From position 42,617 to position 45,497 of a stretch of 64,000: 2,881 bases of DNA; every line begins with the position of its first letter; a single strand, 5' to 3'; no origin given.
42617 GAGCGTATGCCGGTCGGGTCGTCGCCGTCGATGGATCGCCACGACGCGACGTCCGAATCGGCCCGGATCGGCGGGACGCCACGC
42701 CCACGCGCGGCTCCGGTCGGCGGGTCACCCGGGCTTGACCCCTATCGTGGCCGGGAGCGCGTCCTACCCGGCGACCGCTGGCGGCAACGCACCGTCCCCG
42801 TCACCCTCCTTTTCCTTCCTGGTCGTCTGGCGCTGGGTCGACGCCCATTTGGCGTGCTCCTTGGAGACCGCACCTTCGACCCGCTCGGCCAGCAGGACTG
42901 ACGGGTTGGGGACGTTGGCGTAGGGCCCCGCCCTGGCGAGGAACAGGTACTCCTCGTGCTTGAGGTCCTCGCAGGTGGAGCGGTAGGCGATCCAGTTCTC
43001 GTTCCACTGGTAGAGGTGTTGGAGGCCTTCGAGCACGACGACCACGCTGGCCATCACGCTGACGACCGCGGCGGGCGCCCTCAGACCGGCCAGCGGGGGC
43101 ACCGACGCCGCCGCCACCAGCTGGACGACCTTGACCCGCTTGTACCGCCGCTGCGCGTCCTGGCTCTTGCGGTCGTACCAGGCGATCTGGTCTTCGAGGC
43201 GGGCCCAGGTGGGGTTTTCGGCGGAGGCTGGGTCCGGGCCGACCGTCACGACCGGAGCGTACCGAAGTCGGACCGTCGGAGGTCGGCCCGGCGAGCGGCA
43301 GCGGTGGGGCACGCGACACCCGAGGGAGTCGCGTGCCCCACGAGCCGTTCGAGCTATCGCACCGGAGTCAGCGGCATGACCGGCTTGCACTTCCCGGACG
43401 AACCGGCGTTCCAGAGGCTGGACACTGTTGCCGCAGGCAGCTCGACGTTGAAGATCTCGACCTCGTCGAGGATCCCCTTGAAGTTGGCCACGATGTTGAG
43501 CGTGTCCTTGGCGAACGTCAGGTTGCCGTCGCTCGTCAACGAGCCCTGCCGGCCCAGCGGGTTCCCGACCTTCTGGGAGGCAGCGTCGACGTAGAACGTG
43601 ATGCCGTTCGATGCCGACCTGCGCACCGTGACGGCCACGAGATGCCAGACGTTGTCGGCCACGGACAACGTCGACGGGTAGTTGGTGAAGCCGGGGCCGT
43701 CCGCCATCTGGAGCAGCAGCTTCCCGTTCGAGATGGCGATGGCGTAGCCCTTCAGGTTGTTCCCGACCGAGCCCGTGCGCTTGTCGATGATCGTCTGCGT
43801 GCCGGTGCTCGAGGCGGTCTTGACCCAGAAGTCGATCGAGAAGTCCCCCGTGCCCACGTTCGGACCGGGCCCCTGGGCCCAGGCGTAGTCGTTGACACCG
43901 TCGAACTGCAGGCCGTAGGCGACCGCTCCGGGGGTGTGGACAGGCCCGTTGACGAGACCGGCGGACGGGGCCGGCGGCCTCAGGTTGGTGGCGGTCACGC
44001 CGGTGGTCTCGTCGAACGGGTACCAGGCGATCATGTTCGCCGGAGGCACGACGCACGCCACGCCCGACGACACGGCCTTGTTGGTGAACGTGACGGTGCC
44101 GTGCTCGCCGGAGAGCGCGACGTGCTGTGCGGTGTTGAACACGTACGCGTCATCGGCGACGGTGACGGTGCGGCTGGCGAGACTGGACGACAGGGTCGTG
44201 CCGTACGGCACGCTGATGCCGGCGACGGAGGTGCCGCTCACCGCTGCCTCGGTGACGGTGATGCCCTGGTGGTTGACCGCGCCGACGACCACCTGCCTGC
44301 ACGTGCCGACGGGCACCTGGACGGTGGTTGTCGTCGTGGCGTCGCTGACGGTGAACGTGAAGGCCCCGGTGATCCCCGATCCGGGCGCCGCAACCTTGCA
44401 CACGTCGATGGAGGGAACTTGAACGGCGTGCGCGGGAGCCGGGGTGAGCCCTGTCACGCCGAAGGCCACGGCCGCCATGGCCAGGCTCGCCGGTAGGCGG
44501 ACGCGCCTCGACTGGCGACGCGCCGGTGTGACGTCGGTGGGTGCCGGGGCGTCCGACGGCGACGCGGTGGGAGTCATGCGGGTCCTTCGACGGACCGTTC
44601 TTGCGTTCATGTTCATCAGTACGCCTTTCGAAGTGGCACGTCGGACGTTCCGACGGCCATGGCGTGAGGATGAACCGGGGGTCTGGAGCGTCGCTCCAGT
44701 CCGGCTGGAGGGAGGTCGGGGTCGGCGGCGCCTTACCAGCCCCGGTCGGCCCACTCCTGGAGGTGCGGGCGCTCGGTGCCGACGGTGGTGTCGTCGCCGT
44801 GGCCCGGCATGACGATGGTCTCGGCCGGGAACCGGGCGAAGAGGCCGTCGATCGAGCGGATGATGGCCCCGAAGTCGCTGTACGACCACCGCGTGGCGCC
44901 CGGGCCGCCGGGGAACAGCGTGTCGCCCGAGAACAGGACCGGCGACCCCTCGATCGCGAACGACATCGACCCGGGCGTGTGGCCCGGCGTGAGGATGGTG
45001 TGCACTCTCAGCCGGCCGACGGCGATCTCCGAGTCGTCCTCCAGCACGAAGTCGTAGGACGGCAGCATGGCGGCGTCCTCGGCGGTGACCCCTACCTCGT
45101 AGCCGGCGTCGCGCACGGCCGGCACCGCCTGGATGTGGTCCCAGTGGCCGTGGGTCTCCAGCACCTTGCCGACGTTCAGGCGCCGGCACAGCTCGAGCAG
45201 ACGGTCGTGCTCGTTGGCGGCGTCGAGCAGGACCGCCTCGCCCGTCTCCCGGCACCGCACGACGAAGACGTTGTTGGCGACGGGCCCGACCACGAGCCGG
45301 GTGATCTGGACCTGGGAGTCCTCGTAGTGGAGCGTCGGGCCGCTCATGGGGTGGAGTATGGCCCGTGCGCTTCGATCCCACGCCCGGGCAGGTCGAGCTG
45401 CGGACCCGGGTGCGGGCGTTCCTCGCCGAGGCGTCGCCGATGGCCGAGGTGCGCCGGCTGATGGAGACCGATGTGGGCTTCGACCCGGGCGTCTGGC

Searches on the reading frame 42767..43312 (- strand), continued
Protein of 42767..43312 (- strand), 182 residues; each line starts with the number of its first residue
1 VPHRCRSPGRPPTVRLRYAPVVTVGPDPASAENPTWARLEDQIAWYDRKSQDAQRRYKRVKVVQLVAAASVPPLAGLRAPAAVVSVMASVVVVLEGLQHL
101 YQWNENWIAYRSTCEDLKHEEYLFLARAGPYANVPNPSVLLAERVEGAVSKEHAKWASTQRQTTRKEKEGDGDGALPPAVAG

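Call 61: find_encoding_contigs(protein=P0060, flank=4000, max_places=4)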
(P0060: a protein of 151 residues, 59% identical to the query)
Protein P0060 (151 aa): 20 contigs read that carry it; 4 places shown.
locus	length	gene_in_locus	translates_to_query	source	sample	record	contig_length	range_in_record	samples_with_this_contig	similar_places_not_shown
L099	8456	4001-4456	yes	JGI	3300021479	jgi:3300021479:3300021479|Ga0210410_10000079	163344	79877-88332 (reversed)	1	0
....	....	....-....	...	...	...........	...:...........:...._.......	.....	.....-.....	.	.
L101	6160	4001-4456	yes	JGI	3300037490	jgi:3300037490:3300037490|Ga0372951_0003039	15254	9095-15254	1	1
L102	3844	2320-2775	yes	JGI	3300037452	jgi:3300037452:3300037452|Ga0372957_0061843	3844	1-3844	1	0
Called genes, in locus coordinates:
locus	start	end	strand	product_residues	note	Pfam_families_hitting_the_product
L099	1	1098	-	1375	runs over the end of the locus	PF16819:DUF5074 (faint), PF23748:Beta-prop_LRRK2 (faint), PF07494:Reg_prop (faint), PF07495:Y_Y_Y, PF00512:HisKA, PF02518:HATPase_c, PF00072:Response_reg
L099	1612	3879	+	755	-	-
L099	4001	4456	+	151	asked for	PF18181:SLATT_1, PF14015:DUF4231, PF18184:SLATT_3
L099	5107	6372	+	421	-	-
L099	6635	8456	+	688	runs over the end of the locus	PF00456:Transketolase_N, PF02779:Transket_pyr, PF02780:Transketolase_C, PF22613:Transketolase_C_1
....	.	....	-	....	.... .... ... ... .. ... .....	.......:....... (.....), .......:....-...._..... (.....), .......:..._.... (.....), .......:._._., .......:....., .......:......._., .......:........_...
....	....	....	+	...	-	-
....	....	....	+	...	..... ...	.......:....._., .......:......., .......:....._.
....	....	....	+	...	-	-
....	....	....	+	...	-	?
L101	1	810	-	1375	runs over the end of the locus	PF16819:DUF5074 (faint), PF23748:Beta-prop_LRRK2 (faint), PF07494:Reg_prop (faint), PF07495:Y_Y_Y, PF00512:HisKA, PF02518:HATPase_c, PF00072:Response_reg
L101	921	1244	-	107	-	-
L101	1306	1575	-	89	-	-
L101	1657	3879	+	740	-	-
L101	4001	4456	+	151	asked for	PF18181:SLATT_1, PF14015:DUF4231, PF18184:SLATT_3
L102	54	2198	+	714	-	-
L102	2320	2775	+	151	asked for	PF18181:SLATT_1, PF14015:DUF4231, PF18184:SLATT_3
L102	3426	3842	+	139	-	?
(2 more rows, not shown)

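Call 62: find_encoding_contigs(protein=P0071, flank=4000, max_places=2)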
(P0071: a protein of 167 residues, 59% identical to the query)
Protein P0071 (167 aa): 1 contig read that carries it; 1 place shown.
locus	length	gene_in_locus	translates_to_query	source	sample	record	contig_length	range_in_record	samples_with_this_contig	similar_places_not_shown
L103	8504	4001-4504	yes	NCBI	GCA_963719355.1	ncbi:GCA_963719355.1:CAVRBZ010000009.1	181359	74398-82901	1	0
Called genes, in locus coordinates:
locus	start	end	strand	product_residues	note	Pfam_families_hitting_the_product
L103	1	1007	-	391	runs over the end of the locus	PF00266:Aminotran_5, PF00155:Aminotran_1_2, PF01053:Cys_Met_Meta_PP (weak)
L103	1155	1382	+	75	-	-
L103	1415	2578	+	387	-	PF13458:Peripla_BP_6, PF01094:ANF_receptor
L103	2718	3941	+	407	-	PF00266:Aminotran_5, PF22580:KYNU_C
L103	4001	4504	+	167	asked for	PF18181:SLATT_1, PF14015:DUF4231, PF18184:SLATT_3 (weak)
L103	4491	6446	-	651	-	-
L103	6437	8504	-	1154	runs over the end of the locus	PF20703:nSTAND1, PF25172:Beta-prop_WDR3_2nd, PF25175:Beta-prop_WDR5, PF00400:WD40, PF23381:Beta-prop_IFT122_1st, PF23393:Beta-prop_WDR90_POC16_2nd, PF23414:Beta-prop_EML_2, PF24796:WDR55, +142 more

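Call 63: find_encoding_contigs(protein=P0013, flank=4000, max_places=2)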
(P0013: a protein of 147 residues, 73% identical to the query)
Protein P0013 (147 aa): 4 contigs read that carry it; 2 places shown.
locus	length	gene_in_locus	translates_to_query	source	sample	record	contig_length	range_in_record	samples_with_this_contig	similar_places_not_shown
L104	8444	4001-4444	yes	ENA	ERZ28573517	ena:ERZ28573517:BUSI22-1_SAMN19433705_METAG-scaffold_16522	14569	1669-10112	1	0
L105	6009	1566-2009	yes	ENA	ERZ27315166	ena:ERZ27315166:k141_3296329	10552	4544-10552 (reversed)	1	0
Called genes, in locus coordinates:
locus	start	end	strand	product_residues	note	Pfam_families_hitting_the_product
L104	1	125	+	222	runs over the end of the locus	-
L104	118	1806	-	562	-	PF02384:N6_Mtase, PF07669:Eco57I (weak), PF22837:M_Eco57I_C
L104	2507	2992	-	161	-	-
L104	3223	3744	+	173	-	-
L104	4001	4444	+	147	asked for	PF18181:SLATT_1 (weak), PF14015:DUF4231, PF18184:SLATT_3 (weak)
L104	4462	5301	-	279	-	PF13489:Methyltransf_23 (weak), PF08241:Methyltransf_11, PF08242:Methyltransf_12 (weak), PF13649:Methyltransf_25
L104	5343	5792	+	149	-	-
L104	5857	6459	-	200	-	-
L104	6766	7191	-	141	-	PF20059:DUF6458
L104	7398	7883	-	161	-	-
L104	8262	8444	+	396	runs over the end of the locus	PF04173:DoxD (weak), PF07291:MauE (weak), PF07681:DoxX (weak), PF00355:Rieske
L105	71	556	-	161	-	-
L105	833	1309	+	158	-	-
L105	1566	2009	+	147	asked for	PF18181:SLATT_1 (weak), PF14015:DUF4231, PF18184:SLATT_3 (weak)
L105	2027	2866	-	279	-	PF13489:Methyltransf_23 (faint), PF08241:Methyltransf_11, PF08242:Methyltransf_12 (weak), PF13649:Methyltransf_25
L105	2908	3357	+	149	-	-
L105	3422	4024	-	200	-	-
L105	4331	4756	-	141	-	PF20059:DUF6458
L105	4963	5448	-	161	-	-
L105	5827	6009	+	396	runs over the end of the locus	PF04173:DoxD (weak), PF07291:MauE (weak), PF07681:DoxX (weak), PF00355:Rieske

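Call 65: search_protein_families(library=pfam, max_evalue=0.1, proteins=[L099:1612-3879:+, L099:5107-6372:+, L103:4491-6446:-, L104:3223-3744:+, L105:833-1309:+])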
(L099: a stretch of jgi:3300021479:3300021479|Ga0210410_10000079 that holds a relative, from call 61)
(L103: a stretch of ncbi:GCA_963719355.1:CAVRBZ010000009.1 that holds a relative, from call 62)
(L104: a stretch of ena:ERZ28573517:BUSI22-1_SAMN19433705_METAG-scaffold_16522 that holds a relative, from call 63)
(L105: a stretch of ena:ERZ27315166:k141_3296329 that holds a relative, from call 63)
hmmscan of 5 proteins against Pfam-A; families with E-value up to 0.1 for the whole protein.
L099:1612-3879:+ (755 aa): 8 families
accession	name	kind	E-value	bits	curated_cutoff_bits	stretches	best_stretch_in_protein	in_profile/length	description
PF08238.18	Sel1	-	2e-98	319.8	30.7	10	706-741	1-36/36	Sel1 repeat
PF13676.11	TIR_2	-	5.5e-29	101.6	28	1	24-138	2-122/122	TIR domain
PF01582.25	TIR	-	9.1e-07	29.3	21.3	1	28-110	11-97/179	TIR domain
PF20604.3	DUF6798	-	0.0065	16.6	26.9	0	504-520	42-58/61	Domain of unknown function (DUF6798)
PF14226.12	DIOX_N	-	0.012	16.7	27.3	0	456-476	24-45/117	non-haem dioxygenase in morphine synthesis N-terminal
PF13176.12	TPR_7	-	0.049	14.2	27.9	0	673-702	2-27/36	Tetratricopeptide repeat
PF13432.12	TPR_16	-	0.05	14.5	32.7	1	355-394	2-43/65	Tetratricopeptide repeat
PF13424.12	TPR_12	-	0.083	13.5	30.1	0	653-702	25-73/77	Tetratricopeptide repeat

L099:5107-6372:+ (421 aa): 0 families

L103:4491-6446:- (651 aa): 0 families

L104:3223-3744:+ (173 aa): 0 families

L105:833-1309:+ (158 aa): 0 families

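Call 96: find_encoding_contigs(protein=P0005, flank=1000, max_places=3)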
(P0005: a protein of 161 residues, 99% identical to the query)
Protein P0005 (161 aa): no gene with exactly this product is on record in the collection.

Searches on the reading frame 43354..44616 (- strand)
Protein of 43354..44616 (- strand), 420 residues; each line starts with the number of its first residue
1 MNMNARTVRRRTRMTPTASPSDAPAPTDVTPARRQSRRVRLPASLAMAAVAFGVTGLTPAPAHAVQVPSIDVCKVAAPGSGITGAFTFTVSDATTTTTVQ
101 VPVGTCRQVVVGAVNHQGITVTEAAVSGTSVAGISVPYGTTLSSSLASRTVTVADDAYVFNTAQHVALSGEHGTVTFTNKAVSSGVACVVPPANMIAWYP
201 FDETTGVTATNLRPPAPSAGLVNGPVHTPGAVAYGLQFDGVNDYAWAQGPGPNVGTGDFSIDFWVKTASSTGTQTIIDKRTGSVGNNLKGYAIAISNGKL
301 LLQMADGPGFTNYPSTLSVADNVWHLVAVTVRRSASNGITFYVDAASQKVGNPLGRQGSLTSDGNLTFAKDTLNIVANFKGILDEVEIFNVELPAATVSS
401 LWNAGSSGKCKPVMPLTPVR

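Call 7: search_protein_families(library=pfam, max_evalue=0.1, proteins=[window:43357-44616:-])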
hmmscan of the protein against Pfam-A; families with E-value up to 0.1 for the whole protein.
seq(420 aa): 4 families
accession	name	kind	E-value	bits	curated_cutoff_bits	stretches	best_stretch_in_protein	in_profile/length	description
PF13385.13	Laminin_G_3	-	2.9e-19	70.2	27.6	1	245-398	5-150/151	Concanavalin A-like lectin/glucanases superfamily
PF07953.20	Toxin_R_bind_N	-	7.4e-07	29.5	23.8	1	254-392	51-190/191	Clostridium neurotoxin, N-terminal receptor binding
PF02210.31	Laminin_G_2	-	3.7e-05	24.6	22.9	1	291-388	21-123/126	Laminin G domain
PF00054.30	Laminin_G_1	-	0.00083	20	24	1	291-390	22-127/131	Laminin G domain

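Call 8: search_protein_families(library=padloc, max_evalue=0.1, proteins=[window:43357-44616:-])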
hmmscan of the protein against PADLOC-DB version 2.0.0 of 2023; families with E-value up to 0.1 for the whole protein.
seq(420 aa): 0 families

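Call 37: find_homologous_proteins(query=window:43354-44616:-)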
Query window:43354-44616:- (420 aa): 26 proteins with E <= 0.001 among 8000 candidates.
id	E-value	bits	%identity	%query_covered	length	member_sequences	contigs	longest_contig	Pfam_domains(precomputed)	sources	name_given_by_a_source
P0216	3.4e-262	888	100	97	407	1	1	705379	PF07953.21,PF13385.14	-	-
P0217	6.6e-122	426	58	84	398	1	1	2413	PF07953.21,PF13385.14,PF02210.32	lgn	-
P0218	3.0e-115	404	57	86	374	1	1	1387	PF13385.14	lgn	-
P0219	1.2e-109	385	54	85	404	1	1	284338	PF07953.21,PF13385.14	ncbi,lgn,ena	-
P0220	7.8e-108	379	54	90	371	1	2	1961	PF07953.21,PF13385.14,PF00054.31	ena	-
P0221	2.5e-96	341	49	87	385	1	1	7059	PF07953.21,PF13385.14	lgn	-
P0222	3.9e-69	252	43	52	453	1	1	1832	PF07953.21,PF13385.14,PF02210.32,PF00054.31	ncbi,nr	ncbi:MAG: LamG domain-containing protein [Hyphomicrobiales bacterium]|nr:LamG domain-containing prot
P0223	8.3e-69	251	54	54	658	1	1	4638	PF07646.22,PF13385.14,PF24981.2,PF01344.32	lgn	-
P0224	3.8e-68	249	43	55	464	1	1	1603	PF07953.21,PF14099.14,PF13385.14,PF18962.8,PF02210.32,PF00054.31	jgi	jgi:hypothetical protein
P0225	1.1e-59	221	50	54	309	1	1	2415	PF13385.14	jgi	jgi:hypothetical protein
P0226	4.2e-45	173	43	53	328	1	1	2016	PF07953.21,PF13385.14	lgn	-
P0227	2.0e-44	171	44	54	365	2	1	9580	PF07953.21,PF13385.14,PF02210.32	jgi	jgi:hypothetical protein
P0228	9.7e-42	162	43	53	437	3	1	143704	PF07953.21,PF13385.14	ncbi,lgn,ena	-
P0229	5.8e-41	159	42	53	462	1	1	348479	PF07953.21,PF13385.14,PF02973.23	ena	-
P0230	5.7e-37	146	42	53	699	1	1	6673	PF13385.14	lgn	-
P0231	8.7e-27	112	36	54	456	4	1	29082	PF07953.21,PF13385.14,PF00072.31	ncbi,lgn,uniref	ncbi:LamG-like jellyroll fold domain-containing protein [Aerosakkonema funiforme]|uniref:LamG-like j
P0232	7.3e-24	103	40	54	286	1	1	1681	PF13385.14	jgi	jgi:hypothetical protein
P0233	6.6e-21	93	36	53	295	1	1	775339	PF07953.21,PF13385.14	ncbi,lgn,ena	-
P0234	3.1e-14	71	32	55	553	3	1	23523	PF00127.27,PF07953.21,PF00404.25,PF13385.14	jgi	jgi:plastocyanin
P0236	6.4e-10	57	27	50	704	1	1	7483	PF22925.4,PF07953.21,PF13385.14,PF02210.32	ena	-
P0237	1.5e-6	46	29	49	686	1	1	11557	PF22352.3,PF17963.8,PF07953.21,PF00404.25,PF13385.14,PF02210.32,PF00139.27,PF00054.31,PF18911.7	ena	-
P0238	3.8e-6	44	27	52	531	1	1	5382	PF13385.14,PF02210.32,PF00041.28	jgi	jgi:hypothetical protein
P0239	4.4e-6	44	29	54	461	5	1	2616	PF13385.14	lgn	-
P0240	9.3e-6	43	32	37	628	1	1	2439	PF13385.14,PF09411.17,PF24514.2,PF05345.19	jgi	jgi:hypothetical protein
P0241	5.2e-4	37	44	16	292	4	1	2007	PF13385.14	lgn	-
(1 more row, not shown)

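Call 38: find_encoding_contigs(protein=P0219, flank=6000, max_places=2)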
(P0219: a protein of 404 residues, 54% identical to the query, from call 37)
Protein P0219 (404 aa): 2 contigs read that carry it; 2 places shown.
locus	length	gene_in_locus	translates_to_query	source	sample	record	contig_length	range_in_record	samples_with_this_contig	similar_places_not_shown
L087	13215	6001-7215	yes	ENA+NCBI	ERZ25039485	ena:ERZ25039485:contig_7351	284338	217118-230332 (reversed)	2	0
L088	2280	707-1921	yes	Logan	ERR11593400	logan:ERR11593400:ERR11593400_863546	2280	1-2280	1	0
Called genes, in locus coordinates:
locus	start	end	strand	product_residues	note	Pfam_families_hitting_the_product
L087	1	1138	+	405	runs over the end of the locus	PF01548:DEDD_Tnp_IS110, PF02371:Transposase_20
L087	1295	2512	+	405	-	PF01548:DEDD_Tnp_IS110, PF02371:Transposase_20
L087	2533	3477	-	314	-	PF00056:Ldh_1_N, PF02866:Ldh_1_C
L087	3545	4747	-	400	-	PF00180:Iso_dh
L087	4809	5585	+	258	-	PF00903:Glyoxalase (weak), PF13669:Glyoxalase_4 (faint), PF22677:Ble-like_N (faint), PF00903:Glyoxalase, PF18029:Glyoxalase_6 (weak)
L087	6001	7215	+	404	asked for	PF13385:Laminin_G_3, PF07953:Toxin_R_bind_N (weak)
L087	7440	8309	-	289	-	PF00763:THF_DHG_CYH, PF02882:THF_DHG_CYH_C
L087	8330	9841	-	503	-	PF02142:MGS, PF01808:AICARFT_IMPCHas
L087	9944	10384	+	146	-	-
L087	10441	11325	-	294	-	PF02629:CoA_binding, PF00549:Ligase_CoA, PF13607:Succ_CoA_lig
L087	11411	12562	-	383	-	PF02786:CPSase_L_D2 (weak), PF08442:ATP-grasp_2, PF13549:ATP-grasp_5, PF24948:Citrate_synth_N, PF00549:Ligase_CoA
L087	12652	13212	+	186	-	-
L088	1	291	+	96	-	?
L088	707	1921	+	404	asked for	PF13385:Laminin_G_3, PF07953:Toxin_R_bind_N (weak)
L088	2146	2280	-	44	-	?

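Call 39: find_encoding_contigs(protein=P0221, flank=6000, max_places=2)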
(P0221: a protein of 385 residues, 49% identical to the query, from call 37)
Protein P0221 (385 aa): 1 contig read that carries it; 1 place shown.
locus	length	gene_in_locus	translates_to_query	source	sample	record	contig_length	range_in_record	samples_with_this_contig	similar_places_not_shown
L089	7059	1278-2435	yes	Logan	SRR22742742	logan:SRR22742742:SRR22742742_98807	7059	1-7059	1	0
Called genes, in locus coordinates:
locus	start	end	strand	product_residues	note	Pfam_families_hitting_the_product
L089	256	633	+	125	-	-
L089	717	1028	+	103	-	-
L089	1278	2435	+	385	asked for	PF07953:Toxin_R_bind_N (weak), PF13385:Laminin_G_3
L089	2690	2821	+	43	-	-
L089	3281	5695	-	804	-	PF00589:Phage_integrase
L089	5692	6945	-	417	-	PF00589:Phage_integrase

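Call 53: search_protein_families(library=ncbifam, max_evalue=0.01, proteins=[P0216])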
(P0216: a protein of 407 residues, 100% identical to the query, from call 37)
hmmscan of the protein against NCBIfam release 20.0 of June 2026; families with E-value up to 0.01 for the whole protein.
P0216 (407 aa): 2 families
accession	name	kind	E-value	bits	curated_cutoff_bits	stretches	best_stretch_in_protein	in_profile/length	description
NF052521.1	TafC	equivalog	0.00013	21.2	410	1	243-396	215-367/373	TafC family fimbrial protein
NF033911.1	botu_NTNH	equivalog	0.004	14.9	800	1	243-328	867-948/1164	non-toxic nonhemagglutinin NTNH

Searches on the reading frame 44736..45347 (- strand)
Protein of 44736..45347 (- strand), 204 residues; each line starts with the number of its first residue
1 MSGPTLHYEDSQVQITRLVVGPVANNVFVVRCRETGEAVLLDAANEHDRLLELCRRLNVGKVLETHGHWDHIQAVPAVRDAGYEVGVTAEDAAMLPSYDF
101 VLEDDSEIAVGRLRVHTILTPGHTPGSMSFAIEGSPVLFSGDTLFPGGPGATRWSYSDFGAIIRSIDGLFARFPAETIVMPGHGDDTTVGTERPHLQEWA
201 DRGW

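Call 26: find_related_loci(query=window:44736-45347:-, collection=genome_contigs, flank=10000)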
Query seq(204 aa) (204 aa) in genome_contigs; peptide patterns used: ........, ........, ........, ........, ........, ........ (x = any residue, [..] = any of these).
599 stretches matched a pattern (row limit reached: there are more); 563 encode a relative of the query (tblastn E <= 1e-3); the best 80 are kept; 80 distinct loci.
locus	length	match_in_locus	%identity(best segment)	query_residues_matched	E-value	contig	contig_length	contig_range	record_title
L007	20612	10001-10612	92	1-204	2e-128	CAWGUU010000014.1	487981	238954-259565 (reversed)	MAG: uncultured Acidimicrobiia bacterium isolate MFD04212.bin.2.100 genome assembly, contig: contig_28153, whole genome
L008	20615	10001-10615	82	1-204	2e-111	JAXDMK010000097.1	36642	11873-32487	MAG: Actinomycetota bacterium isolate BP_64 scaffold_3606545, whole genome shotgun sequence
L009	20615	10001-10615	80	1-204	2e-109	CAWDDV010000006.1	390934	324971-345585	MAG: uncultured Acidimicrobiia bacterium isolate MFD04935.bin.3.53 genome assembly, contig: contig_2549, whole genome sh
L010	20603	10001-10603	80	5-204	5e-107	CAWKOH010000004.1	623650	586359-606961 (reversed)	MAG: uncultured Acidimicrobiaceae bacterium isolate MFD05502.bin.2.78 genome assembly, contig: contig_23774, whole genom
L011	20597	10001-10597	78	6-204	7e-106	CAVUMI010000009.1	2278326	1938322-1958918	MAG: uncultured Actinomycetes bacterium isolate MFD04212.bin.2.169 genome assembly, contig: contig_5148, whole genome sh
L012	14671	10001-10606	77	3-204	8e-106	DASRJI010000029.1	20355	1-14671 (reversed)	MAG TPA_asm: Acidimicrobiales bacterium isolate SMAG_U10132 k141_891098, whole genome shotgun sequence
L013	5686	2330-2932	78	5-204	1e-104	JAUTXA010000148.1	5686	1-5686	MAG: Actinomycetota bacterium isolate BP_101 scaffold_114349, whole genome shotgun sequence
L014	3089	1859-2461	79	5-204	8e-107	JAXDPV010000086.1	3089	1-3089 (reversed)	MAG: Actinomycetota bacterium isolate BP_72 scaffold_4436366, whole genome shotgun sequence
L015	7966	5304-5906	78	5-204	2e-104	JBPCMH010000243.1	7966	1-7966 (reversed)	MAG: Acidimicrobiales bacterium isolate TH_ant_mag_99 S1Ck127_10270286_flag_1_multi_6.0000_len_7966, whole genome shotgu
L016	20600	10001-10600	78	6-204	3e-104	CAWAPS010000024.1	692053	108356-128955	MAG: uncultured Actinomycetota bacterium isolate MFD04463.bin.1.210 genome assembly, contig: contig_6903, whole genome s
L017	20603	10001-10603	79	5-204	1e-103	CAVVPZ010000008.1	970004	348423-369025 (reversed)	MAG: uncultured Actinomycetes bacterium isolate MFD02581.bin.2.207 genome assembly, contig: contig_50413, whole genome s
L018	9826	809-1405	76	6-204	1e-103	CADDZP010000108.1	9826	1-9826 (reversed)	Actinobacteria bacterium isolate 24 genome assembly, contig: NODE_5181_length_9826_cov_6.551809, whole genome shotgun se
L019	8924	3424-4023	77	6-204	2e-103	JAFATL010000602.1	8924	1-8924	MAG: Actinomycetota bacterium isolate CP_BM_ER_R9_11 BM_ER_R9_k147_2535308, whole genome shotgun sequence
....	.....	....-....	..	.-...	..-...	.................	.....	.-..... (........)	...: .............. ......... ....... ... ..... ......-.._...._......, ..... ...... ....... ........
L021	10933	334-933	79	6-204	3e-103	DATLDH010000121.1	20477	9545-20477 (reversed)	MAG TPA_asm: Acidimicrobiales bacterium isolate SMAG_U14345 k141_5096619, whole genome shotgun sequence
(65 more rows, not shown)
